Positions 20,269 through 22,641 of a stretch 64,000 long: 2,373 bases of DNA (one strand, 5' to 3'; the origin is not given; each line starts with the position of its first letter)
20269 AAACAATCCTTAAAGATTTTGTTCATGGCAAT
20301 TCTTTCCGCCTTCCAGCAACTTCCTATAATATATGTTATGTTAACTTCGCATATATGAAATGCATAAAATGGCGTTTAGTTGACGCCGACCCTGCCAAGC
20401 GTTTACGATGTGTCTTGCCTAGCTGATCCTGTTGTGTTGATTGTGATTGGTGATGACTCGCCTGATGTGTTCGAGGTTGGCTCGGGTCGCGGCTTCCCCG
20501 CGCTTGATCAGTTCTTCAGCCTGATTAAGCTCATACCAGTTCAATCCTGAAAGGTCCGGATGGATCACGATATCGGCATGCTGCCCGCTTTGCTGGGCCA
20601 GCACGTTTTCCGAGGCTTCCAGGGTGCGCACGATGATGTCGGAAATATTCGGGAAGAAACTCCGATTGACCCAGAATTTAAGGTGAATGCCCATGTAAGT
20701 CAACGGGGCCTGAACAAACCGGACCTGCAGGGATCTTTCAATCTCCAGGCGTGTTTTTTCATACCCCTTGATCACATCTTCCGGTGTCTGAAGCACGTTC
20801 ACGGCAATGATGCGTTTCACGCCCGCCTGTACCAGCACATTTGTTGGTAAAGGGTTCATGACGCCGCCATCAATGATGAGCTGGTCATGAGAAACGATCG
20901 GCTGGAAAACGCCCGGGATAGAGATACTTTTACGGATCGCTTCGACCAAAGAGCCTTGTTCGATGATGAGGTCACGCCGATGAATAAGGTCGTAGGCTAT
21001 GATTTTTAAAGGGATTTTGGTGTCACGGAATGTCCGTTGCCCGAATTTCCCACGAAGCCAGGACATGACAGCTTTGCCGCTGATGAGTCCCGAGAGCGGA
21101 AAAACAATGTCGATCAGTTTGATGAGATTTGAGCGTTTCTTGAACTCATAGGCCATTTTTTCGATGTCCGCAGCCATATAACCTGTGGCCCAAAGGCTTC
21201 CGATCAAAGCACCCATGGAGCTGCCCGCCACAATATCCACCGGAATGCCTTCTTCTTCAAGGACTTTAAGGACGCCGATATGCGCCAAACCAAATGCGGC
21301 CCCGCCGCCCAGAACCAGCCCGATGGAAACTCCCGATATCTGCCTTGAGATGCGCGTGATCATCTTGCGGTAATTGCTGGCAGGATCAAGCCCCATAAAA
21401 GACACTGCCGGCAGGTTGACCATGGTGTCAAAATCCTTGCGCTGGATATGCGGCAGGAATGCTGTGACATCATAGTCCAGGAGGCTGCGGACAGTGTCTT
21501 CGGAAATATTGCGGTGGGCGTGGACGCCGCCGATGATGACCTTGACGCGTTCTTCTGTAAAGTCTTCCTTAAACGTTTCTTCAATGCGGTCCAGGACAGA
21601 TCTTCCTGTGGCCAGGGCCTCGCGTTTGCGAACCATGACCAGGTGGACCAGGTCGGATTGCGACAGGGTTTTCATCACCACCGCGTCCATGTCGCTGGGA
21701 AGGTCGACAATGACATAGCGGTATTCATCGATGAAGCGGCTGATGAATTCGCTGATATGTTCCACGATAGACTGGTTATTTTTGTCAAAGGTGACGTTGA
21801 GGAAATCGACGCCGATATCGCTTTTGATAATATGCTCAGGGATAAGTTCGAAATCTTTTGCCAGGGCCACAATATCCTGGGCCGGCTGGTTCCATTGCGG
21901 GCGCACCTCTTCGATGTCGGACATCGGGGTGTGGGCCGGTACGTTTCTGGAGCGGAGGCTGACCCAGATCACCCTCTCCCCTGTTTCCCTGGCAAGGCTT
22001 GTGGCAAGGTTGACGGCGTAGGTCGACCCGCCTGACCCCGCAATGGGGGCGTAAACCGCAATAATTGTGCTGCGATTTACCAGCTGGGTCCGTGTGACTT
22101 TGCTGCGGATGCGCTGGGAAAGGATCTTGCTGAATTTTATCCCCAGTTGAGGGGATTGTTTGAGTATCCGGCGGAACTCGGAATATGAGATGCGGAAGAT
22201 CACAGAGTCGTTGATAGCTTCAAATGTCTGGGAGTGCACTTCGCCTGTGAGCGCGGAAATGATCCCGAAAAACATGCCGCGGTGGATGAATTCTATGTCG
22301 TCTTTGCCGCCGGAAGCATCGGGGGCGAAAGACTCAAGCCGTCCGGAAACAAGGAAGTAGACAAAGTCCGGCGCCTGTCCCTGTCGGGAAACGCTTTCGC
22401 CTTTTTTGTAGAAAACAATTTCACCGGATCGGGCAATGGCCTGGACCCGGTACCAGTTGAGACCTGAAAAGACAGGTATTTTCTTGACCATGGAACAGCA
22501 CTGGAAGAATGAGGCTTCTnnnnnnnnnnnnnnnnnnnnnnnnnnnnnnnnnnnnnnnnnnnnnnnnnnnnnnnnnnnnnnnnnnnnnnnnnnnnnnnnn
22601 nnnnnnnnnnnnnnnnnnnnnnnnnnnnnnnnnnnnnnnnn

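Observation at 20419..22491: NTE-like cNMP-binding + patatin protein with an inserted, apparently catalytically dead ParA/MinD-like domain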

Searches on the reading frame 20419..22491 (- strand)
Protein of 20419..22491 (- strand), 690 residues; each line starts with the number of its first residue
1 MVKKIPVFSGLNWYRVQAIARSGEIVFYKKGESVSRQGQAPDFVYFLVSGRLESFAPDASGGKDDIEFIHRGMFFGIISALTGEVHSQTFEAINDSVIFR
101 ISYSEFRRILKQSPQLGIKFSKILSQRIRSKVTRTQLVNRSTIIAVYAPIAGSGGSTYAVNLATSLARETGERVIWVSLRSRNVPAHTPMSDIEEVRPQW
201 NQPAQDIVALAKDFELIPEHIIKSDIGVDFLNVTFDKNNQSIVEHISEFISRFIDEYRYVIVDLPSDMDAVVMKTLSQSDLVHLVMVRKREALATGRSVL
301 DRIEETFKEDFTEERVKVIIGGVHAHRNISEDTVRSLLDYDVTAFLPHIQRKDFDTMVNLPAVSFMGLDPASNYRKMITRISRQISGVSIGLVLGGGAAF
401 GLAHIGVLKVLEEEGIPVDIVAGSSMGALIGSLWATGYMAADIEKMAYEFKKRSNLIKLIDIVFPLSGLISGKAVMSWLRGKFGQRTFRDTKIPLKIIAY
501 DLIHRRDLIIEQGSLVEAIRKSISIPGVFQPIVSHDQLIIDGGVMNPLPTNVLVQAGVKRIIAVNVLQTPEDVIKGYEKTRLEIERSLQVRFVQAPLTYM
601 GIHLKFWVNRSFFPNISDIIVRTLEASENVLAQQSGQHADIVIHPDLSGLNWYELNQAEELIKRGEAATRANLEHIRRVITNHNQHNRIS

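Call 4: search_protein_families(library=pfam, proteins=[window:20419-22491:-], max_evalue=1)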
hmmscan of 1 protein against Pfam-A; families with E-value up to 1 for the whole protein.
window:20419-22491:- (690 aa): 6 families
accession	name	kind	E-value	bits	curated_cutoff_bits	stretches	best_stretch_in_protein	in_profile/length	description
PF01734.28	Patatin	-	2.9e-31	109.6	27.7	1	392-553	1-190/191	Patatin-like phospholipase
PF00027.35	cNMP_binding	-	3.8e-17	62.5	27.5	1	26-112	2-88/89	Cyclic nucleotide-binding domain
PF13614.12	AAA_31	-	5.9e-08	33.3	27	1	142-307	2-168/177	AAA domain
PF19602.4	DUF6107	-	0.021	15.4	27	1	381-441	38-95/106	Family of unknown function (DUF6107)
PF09140.17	MipZ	-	0.048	13.4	20.7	1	151-281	10-124/262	ATPase MipZ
PF25199.1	nSTAND_NTPase5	-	0.21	11.9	34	1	127-191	27-88/145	Novel STAND NTPase 5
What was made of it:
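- On NTE / PNPLA6 family: cNMP_binding E=3.8e-17 at residues 26-112 (call 4)
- Checked: Pfam finds cNMP_binding at residues 26-112 (E=3.8e-17), AAA_31 at 142-307 (E=5.9e-8, 33.3 bits against a cut-off of 27) and Patatin at 392-553 (E=2.9e-31) (call 4).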

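Call 5: search_protein_families(library=ncbifam, proteins=[window:20419-22491:-], max_evalue=1)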
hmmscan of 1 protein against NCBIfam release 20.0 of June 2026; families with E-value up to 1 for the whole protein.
window:20419-22491:- (690 aa): 19 families
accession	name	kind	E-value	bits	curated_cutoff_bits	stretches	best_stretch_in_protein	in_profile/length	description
NF007623.0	PRK10279.1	equivalog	2.1e-35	122.4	272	1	388-680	4-297/301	patatin-like phospholipase RssA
NF043045.1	T4SS_VpdC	equivalog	6.6e-13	47.6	1000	2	393-458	309-373/880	Dot/Icm T4SS effector VpdC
NF007707.0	PRK10402.1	subfamily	3.4e-09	36.6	180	1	19-132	27-140/226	transcriptional regulator YeiL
NF041163.2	encap_f2b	equivalog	6.6e-08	32.1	400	1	4-128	75-201/450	family 2B encapsulin nanocompartment shell protein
NF008732.0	PRK11753.1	equivalog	4e-07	29.7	266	1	22-132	22-133/214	cAMP-activated global transcriptional regulator CRP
NF041283.1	PrgP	equivalog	8.4e-06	25.3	400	1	205-323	74-189/297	ParA superfamily DNA segregation protein PrgP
TIGR03896.1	cyc_nuc_ocin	subfamily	3.4e-05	23.3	161.05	1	8-138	146-280/317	bacteriocin-type transport-associated protein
NF041546.1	ParA_partition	equivalog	9.6e-05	22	180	1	245-350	65-169/203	ParA family partition ATPase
NF053870.1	DS2_1_antiphage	equivalog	9.6e-05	21.8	400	1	392-511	3-119/299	anti-phage phospholipase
NF006901.0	PRK09392.1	equivalog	0.00011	21.6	211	1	2-134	9-140/236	transcriptional activator FtrB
TIGR03018.1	pepcterm_TyrKin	hypoth_equivalog_domain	0.00062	19.1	230.65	1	133-177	27-71/207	XrtA-associated tyrosine autokinase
TIGR03815.1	CpaE_hom_Actino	equivalog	0.00088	18.5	154.45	1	138-169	108-139/340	septum site-determining protein Ssd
TIGR01969.1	minD_arch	subfamily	0.0014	17.8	201.75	1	150-387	9-232/251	cell division ATPase MinD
NF050815.1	TransActFtrBCaul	equivalog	0.0019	17.5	300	1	2-124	11-132/251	transcriptional activator FtrB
NF041079.1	CBASS_lipase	equivalog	0.0034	16.7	200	1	392-502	4-122/317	CBASS cGAMP-activated phospholipase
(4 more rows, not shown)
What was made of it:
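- Closest known: RssA. Same: The patatin core and C-terminal extension align over the whole RssA model (388-680, call 5).
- NCBIfam gives weak hits to CBASS_lipase and DS2_1_antiphage (call 5).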

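Call 7: find_homologous_proteins(query=window:20419-22491:-)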
Query window:20419-22491:- (690 aa): 863 proteins with E <= 0.001 among 8000 candidates; the best 120 are listed.
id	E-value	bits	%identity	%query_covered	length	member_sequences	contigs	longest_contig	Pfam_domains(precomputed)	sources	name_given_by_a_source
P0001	0.0e+0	1488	98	100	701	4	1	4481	PF13614.13,PF00027.36,PF01734.28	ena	-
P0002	0.0e+0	1215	78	100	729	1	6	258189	PF00027.36,PF01734.28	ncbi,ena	-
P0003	0.0e+0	1191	76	100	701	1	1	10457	PF13614.13,PF00027.36,PF01734.28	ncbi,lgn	ncbi:MAG: patatin-like phospholipase family protein [Candidatus Omnitrophota bacterium]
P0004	0.0e+0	1144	74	98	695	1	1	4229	PF13614.13,PF00027.36,PF01734.28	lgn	-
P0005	0.0e+0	1140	73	98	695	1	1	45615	PF13614.13,PF00027.36,PF01734.28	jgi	jgi:NTE family protein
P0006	0.0e+0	1124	73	98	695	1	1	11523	PF13614.13,PF00027.36,PF01734.28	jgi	-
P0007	0.0e+0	1124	72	98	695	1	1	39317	PF13614.13,PF00027.36,PF01734.28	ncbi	-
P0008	0.0e+0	1123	72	98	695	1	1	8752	PF13614.13,PF00027.36,PF01734.28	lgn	-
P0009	0.0e+0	1119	71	98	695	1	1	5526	PF13614.13,PF00027.36,PF01734.28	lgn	-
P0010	0.0e+0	1115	72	99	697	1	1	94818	PF00027.36,PF01734.28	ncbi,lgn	-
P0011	0.0e+0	1111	72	99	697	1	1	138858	PF00027.36,PF01734.28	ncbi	-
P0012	0.0e+0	1109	71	99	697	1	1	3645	PF00027.36,PF01734.28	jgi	jgi:NTE family protein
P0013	0.0e+0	1104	72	99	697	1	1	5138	PF13614.13,PF00027.36,PF01734.28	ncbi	ncbi:MAG: patatin-like phospholipase family protein [Candidatus Omnitrophota bacterium]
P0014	0.0e+0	1043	66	98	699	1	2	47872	PF00027.36,PF01734.28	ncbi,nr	ncbi:MAG: patatin-like phospholipase family protein [Candidatus Omnitrophica bacterium]|nr:patatin-l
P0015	0.0e+0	1042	66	99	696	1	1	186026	PF00027.36,PF01734.28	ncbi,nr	ncbi:MAG: patatin-like phospholipase family protein [Candidatus Omnitrophica bacterium]|nr:patatin-l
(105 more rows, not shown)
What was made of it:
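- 20419..22527 (-): Complete gene, 702 aa plus stop: CNB-fold domain, ParA/CpaE-type pseudo-ATPase domain, then NTE-type patatin esterase. More than 863 homologs, the top 120 nearly all of the same length and architecture (call 7).
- The family is present across Omnitrophota with more than 863 members (call 7).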

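Call 8: search_solved_structures(query=window:20419-22491:-, max_evalue=0.01, show_alignments=2)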
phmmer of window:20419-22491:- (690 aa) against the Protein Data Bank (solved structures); distinct sequences matched with E-value up to 0.01: 66 (the best 60 are shown).
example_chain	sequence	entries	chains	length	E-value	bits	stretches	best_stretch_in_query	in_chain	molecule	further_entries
5fqu_A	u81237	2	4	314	1.8e-30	109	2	389-451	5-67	PATATIN-LIKE PROTEIN, PLPD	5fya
9ya0_MA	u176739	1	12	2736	2.5e-10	42.4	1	2-115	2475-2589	PCR12, TGME49_219070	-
4d7s_A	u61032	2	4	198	1.9e-06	29.6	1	2-126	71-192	STHK_CNBD_CGMP | STHK_CNBD_CAMP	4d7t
8vta_A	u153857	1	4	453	5.6e-06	28.1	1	2-127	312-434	Transcriptional regulator, Crp/Fnr family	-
7rtf_A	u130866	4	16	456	5.6e-06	28.1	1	2-127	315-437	SthK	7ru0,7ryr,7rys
8vtb_A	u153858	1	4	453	5.6e-06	28.1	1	2-127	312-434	Transcriptional regulator, Crp/Fnr family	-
10rx_A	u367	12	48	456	5.6e-06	28.1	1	2-127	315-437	Transcriptional regulator, Crp/Fnr family | SthK cyclic nucleotide-gated potassium channel | Putative transcriptional regulator, Crp/Fnr family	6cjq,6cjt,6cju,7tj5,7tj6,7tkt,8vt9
7rsh_A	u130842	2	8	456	5.6e-06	28.1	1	2-127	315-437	SthK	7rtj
2z69_A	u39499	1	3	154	2.5e-05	25.9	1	7-135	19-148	DNR protein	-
3j4q_B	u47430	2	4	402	3.2e-05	25.6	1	2-111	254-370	cAMP-dependent protein kinase type II-alpha regulatory subunit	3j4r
3fwe_A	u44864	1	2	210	3.4e-05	25.5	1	28-139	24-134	Catabolite gene activator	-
4i09_A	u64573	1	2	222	3.6e-05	25.4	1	28-139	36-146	Catabolite gene activator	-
5ezr_A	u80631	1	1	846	3.8e-05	25.3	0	7-114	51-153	cGMP-dependent protein kinase, putative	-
4rz7_A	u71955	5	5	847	3.8e-05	25.3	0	7-114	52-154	cGMP-dependent protein kinase, putative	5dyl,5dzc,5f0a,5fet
1o3q_A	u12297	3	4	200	3.9e-05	25.3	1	28-134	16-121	CATABOLITE GENE ACTIVATOR PROTEIN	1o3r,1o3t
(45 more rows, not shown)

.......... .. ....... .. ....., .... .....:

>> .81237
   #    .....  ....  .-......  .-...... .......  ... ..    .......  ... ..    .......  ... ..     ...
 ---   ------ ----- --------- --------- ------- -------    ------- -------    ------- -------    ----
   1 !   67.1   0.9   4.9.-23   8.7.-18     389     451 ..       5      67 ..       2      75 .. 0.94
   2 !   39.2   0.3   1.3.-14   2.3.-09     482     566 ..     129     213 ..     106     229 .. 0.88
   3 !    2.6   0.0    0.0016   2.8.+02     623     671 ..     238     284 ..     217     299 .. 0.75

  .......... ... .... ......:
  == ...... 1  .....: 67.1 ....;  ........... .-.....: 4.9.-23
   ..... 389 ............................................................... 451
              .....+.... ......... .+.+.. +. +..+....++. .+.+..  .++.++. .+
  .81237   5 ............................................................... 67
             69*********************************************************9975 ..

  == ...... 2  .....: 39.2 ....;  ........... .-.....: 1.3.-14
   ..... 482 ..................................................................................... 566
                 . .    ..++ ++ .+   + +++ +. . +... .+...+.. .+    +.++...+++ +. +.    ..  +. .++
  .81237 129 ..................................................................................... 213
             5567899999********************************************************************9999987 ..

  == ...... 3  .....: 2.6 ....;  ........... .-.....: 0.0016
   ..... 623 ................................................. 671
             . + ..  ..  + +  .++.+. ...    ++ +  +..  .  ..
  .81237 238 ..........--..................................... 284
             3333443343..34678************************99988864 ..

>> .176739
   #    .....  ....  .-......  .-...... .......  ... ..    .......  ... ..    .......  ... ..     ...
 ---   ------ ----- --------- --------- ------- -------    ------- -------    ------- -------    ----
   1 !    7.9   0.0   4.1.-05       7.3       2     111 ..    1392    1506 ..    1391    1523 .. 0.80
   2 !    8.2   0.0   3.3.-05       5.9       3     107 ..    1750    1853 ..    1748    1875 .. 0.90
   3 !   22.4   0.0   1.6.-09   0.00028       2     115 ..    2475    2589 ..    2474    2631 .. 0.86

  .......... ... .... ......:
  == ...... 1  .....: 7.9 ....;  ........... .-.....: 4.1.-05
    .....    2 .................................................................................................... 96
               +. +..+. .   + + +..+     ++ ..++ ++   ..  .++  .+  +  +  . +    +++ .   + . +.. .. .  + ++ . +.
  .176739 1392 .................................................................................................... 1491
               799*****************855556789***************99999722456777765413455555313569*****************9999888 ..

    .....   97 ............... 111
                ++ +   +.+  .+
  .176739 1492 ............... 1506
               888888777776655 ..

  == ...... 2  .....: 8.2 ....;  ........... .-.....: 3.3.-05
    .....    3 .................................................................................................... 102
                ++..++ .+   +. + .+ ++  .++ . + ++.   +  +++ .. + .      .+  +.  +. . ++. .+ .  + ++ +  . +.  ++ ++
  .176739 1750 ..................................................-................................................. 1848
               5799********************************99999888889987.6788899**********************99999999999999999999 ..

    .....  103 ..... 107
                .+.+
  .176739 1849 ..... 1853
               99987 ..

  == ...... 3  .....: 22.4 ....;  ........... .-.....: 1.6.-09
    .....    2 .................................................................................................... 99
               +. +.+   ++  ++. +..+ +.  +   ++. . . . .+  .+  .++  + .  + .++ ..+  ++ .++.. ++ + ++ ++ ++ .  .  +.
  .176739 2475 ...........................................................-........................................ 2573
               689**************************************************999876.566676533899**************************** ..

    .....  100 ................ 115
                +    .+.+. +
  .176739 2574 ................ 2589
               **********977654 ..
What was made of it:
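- Closest known: RssA. Same: PlpD is the best solved match (E=1.8e-30, call 8).
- Closest known: RssA. Different: PlpD has GGAARG, with the Arg (call 8).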

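Call 14: find_related_loci(query=window:20419-22491:-, collection=genome_contigs, flank=6000)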
Query window:20419-22491:- (690 aa) in genome_contigs; peptide patterns used: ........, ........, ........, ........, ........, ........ (x = any residue, [..] = any of these).
63 stretches matched a pattern; 25 encode a relative of the query (tblastn E <= 1e-3); 25 distinct loci.
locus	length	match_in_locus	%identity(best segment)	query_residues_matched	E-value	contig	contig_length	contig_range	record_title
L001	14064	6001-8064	78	1-688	0e+0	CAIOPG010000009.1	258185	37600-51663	MAG: Candidatus Omnitrophica bacterium isolate Umea1p4_bin-199 genome assembly, contig: bin-199:09/20, whole genome shot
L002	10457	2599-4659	76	1-687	0e+0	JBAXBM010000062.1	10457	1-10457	MAG: Candidatus Omnitrophota bacterium isolate ELA167 MAG167_62, whole genome shotgun sequence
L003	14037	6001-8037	72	1-679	0e+0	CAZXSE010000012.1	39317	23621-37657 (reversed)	MAG TPA_asm: uncultured Planctomycetales bacterium isolate binchicken_co154_760 genome assembly, contig: NODE_1270_lengt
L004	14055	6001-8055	72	1-686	0e+0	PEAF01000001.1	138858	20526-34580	MAG: Candidatus Omnitrophota bacterium isolate MBPbin6 scaffold9, whole genome shotgun sequence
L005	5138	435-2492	72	2-687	0e+0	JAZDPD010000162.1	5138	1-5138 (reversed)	MAG: Candidatus Omnitrophota bacterium isolate MEGAHIT-group-0.817 k141_20809321, whole genome shotgun sequence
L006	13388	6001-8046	66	2-680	0e+0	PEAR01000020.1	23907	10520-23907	MAG: Candidatus Omnitrophota bacterium isolate Cal1bin1 scaffold67, whole genome shotgun sequence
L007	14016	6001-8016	67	1-672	0e+0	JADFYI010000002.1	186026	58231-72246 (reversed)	MAG: Candidatus Omnitrophota bacterium isolate nDJH6bin28 nDJH6_bin28_NODE_22_length_186026_cov_10.507380, whole genome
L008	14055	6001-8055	63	2-685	0e+0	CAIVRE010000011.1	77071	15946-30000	MAG: Candidatus Omnitrophica bacterium isolate AM-lipid-02-D9_bin-0629 genome assembly, contig: bin-0629:11/34, whole ge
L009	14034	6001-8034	63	1-679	0e+0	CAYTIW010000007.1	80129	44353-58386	MAG TPA_asm: uncultured Planctomycetales bacterium isolate binchicken_co115_236 genome assembly, contig: NODE_581_length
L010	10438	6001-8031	63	1-677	0e+0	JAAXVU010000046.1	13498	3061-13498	MAG: Candidatus Omnitrophota bacterium isolate W9_Combined_metabat1_094 W9_Combined_metabat1_094_NODE_2476, whole genome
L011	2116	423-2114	74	1-564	0e+0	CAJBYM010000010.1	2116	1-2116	MAG: Candidatus Omnitrophica bacterium isolate Loc090907-5m_bin-489 genome assembly, contig: bin-489:010/139, whole geno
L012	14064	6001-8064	62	1-689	0e+0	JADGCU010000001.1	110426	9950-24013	MAG: Candidatus Omnitrophota bacterium isolate nXXbin4 nXX_bin4_NODE_10_length_110426_cov_7.878501, whole genome shotgun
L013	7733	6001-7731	59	1-579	0e+0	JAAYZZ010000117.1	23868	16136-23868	MAG: Elusimicrobia bacterium isolate AS06rmzACSIP_371 330395_AS06, whole genome shotgun sequence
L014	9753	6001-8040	47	1-680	0e+0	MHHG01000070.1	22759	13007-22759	MAG: Omnitrophica WOR_2 bacterium RIFOXYA2_FULL_38_17 rifoxya2_full_scaffold_801, whole genome shotgun sequence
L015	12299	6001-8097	45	1-681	0e+0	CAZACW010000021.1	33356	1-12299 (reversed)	MAG TPA_asm: uncultured Planctomycetales bacterium isolate SRP273308_co1_408 genome assembly, contig: NODE_1245_length_3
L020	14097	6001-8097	43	1-680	6e-170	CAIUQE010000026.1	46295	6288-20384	MAG: Candidatus Omnitrophica bacterium isolate MJ-2014-D6_bin-075 genome assembly, contig: bin-075:26/49, whole genome s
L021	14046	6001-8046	45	1-680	0e+0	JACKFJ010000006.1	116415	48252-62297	MAG: Candidatus Omnitrophota bacterium isolate HK-STAS-OMNI-2 HK-STAS-OMNI-2_6, whole genome shotgun sequence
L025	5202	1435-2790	37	27-553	2e-23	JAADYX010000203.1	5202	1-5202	MAG: Chloroflexi bacterium isolate TC_195 k99_2006303, whole genome shotgun sequence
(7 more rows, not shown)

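Call 26: search_protein_families(library=pfam, proteins=[L025:868-3177:+], max_evalue=1)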
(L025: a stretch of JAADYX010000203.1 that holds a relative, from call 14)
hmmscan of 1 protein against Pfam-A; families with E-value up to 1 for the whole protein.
L025:868-3177:+ (769 aa): 3 families
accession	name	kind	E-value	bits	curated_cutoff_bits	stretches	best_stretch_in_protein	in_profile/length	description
PF00027.35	cNMP_binding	-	3.1e-38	130.1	27.5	2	189-274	2-88/89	Cyclic nucleotide-binding domain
PF01734.28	Patatin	-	2e-26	93.8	27.7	1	478-640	1-189/191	Patatin-like phospholipase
PF24179.1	NTE_Ploop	-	2.6e-21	76.9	27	1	308-459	6-159/223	Neuropathy Target Esterase family P-loop like domain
